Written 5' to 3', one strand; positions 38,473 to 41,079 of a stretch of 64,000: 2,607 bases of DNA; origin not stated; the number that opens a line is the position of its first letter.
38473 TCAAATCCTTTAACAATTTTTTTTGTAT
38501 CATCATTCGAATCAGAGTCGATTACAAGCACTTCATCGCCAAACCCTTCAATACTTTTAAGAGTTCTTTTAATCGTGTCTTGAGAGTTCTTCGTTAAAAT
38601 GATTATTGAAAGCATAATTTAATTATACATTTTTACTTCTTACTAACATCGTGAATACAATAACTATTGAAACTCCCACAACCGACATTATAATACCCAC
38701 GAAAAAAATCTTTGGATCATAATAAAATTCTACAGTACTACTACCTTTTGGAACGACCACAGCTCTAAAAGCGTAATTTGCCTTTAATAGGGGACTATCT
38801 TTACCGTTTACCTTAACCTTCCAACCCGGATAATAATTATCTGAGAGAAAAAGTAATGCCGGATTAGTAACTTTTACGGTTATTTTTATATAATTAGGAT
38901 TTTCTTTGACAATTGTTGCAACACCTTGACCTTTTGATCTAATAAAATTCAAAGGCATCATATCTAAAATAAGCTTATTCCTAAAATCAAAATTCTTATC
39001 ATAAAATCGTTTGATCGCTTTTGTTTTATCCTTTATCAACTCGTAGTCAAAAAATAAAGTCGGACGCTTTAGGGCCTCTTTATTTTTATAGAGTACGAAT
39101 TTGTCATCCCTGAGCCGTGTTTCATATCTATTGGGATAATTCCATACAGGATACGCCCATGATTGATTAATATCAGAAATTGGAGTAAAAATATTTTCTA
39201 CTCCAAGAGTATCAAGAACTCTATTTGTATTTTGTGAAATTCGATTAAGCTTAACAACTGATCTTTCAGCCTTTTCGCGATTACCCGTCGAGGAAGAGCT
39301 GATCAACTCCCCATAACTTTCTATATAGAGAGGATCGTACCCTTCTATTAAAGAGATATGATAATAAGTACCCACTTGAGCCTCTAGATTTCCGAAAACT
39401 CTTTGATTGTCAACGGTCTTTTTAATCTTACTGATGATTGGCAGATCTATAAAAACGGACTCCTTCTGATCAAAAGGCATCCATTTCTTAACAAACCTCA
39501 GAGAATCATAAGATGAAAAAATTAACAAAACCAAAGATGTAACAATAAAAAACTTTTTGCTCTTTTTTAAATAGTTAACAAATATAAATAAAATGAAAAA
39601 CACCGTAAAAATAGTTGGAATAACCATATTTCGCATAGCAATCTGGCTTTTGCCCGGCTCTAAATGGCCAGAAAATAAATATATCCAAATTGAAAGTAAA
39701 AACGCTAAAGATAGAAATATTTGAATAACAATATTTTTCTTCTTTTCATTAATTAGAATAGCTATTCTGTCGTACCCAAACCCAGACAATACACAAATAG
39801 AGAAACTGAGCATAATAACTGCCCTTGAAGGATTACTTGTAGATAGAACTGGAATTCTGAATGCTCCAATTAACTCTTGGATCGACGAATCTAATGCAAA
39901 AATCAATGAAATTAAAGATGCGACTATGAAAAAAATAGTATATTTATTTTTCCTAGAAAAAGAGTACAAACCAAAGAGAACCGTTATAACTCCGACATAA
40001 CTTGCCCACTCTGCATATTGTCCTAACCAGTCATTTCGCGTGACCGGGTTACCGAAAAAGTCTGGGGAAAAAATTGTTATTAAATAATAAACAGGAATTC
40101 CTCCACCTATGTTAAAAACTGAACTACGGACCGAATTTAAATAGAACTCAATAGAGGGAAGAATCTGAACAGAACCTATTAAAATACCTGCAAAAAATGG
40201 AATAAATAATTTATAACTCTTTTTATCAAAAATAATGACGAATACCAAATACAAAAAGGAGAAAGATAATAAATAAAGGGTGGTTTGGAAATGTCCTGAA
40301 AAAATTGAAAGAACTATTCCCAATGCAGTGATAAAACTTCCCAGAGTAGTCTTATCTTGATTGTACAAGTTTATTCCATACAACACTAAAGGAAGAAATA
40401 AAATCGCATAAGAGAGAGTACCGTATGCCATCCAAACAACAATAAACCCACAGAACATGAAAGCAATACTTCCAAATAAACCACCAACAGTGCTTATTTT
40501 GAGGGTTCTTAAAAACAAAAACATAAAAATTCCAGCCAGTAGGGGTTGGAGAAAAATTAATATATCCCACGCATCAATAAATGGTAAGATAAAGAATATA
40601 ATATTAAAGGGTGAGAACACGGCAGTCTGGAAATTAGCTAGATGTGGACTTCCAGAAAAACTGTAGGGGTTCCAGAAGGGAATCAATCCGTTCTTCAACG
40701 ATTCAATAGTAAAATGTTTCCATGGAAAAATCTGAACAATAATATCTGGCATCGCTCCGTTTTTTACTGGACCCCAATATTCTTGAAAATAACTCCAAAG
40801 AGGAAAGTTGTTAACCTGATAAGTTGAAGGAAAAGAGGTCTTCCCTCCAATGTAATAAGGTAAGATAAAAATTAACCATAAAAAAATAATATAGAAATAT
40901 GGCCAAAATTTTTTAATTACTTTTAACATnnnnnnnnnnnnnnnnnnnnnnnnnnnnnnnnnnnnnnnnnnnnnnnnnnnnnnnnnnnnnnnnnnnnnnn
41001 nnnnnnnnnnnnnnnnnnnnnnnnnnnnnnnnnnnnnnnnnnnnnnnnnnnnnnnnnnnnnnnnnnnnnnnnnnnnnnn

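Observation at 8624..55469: Uncharacterised family C (HDG...PRW...GYG) looks like a short, divergent YfhO relative sharing the YfhO C-terminal YFPGW module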

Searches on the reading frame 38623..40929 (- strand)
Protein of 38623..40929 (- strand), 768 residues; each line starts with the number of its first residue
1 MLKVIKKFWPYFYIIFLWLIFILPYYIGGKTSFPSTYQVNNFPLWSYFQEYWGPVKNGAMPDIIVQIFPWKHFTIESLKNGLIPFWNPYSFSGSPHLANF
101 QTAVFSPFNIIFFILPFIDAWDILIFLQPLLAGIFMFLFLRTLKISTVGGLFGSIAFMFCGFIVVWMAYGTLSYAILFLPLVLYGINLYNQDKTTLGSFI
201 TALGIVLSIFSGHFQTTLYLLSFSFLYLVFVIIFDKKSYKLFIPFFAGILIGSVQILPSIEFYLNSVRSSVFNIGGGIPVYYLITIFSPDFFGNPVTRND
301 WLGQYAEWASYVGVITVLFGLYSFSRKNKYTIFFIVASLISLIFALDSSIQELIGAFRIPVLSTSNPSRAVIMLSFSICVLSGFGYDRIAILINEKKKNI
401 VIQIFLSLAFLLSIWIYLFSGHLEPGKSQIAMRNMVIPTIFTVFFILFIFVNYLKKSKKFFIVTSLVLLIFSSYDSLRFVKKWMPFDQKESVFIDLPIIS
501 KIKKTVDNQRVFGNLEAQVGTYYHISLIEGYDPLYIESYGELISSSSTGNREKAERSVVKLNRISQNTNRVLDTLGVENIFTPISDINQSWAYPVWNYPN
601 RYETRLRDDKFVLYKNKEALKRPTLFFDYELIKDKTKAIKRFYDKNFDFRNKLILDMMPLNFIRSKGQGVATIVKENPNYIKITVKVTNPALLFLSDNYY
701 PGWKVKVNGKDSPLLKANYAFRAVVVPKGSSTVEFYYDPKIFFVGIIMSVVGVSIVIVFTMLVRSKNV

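Call 4: search_protein_families(library=pfam, proteins=[window:38623-40929:-], max_evalue=1)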
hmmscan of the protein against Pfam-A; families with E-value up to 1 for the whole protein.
window:38623-40929:- (768 aa): 2 families
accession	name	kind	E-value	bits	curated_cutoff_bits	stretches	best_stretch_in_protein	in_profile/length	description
PF09586.16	YfhO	-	1.3e-18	67.3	28.5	2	672-749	757-835/835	Bacterial membrane protein YfhO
PF24377.1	DUF7533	-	0.03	14.9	27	1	175-209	12-46/74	Family of unknown function (DUF7533)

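Call 5: search_protein_families(library=ncbifam, proteins=[window:38623-40929:-], max_evalue=1)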
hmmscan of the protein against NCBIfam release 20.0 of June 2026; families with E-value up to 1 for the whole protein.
window:38623-40929:- (768 aa): 2 families
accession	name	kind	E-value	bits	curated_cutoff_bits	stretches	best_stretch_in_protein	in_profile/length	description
NF047589.1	GlcsyltransPgfM1Strep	equivalog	1.3e-07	30.1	1400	1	679-759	869-950/955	glycosyltransferase PgfM1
NF047590.1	GlcsyltransPgfM2Strep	equivalog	5.3e-06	24.9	1500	1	689-762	806-879/884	glycosyltransferase PgfM2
